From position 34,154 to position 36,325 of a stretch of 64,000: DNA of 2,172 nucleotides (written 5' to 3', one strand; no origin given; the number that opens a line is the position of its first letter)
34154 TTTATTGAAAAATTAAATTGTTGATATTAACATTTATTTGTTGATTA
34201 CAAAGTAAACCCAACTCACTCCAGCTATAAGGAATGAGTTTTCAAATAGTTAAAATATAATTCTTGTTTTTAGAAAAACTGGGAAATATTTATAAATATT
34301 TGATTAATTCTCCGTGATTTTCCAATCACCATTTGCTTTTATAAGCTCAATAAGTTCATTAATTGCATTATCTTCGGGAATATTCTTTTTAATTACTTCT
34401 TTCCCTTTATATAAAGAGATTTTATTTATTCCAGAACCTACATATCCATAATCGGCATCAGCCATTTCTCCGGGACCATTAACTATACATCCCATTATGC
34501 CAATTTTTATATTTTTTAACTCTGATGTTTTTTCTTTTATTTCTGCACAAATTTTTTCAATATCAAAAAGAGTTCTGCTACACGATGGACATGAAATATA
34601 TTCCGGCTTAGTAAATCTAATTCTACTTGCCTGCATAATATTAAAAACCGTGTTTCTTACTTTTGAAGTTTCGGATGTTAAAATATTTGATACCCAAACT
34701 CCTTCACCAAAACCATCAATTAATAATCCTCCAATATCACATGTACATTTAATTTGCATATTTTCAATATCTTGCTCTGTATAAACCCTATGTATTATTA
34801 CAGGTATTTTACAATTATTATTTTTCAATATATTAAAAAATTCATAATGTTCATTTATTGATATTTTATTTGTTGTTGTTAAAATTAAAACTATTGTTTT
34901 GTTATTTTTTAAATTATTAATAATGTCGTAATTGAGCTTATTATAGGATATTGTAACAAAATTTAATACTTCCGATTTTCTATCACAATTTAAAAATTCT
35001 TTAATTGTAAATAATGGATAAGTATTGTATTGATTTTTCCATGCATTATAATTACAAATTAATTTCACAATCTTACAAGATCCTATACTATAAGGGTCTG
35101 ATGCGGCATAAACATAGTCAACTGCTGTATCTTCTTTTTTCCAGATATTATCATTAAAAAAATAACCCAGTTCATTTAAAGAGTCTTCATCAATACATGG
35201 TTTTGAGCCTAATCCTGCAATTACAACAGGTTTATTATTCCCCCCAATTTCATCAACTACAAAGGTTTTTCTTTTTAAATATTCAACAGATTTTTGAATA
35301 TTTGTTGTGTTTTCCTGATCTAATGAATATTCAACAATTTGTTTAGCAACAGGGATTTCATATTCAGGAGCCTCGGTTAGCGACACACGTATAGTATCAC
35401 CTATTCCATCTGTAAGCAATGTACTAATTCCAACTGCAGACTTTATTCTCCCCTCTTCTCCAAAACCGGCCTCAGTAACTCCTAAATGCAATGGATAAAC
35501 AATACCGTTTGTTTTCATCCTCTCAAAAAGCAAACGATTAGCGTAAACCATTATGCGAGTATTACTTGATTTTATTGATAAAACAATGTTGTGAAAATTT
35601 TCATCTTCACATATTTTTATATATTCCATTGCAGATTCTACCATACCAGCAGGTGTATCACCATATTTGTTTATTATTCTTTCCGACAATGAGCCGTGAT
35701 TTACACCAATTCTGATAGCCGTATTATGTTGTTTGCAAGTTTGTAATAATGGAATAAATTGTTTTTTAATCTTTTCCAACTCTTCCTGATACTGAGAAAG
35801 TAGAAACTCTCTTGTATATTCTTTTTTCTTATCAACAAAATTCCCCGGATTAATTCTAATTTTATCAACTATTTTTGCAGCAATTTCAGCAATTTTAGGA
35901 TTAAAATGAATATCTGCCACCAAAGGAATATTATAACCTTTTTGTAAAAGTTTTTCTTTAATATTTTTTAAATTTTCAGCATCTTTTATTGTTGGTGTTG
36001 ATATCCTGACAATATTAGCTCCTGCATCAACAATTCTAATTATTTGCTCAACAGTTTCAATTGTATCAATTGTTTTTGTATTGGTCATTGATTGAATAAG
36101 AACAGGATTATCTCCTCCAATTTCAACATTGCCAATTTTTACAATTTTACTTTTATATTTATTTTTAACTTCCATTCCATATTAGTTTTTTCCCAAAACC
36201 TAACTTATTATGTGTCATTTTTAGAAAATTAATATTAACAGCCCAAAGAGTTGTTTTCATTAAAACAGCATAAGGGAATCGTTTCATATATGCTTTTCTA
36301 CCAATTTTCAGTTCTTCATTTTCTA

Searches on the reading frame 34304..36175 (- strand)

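Call 57: search_protein_families(library=pfam, proteins=[window:34304-36175:-], max_evalue=0.001)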
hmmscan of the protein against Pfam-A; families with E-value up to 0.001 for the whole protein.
window:34304-36175:- (623 aa): 1 family
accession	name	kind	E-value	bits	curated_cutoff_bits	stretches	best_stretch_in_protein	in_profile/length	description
PF04551.19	GcpE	-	5.8e-129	430.4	32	2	10-287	2-250/343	GcpE protein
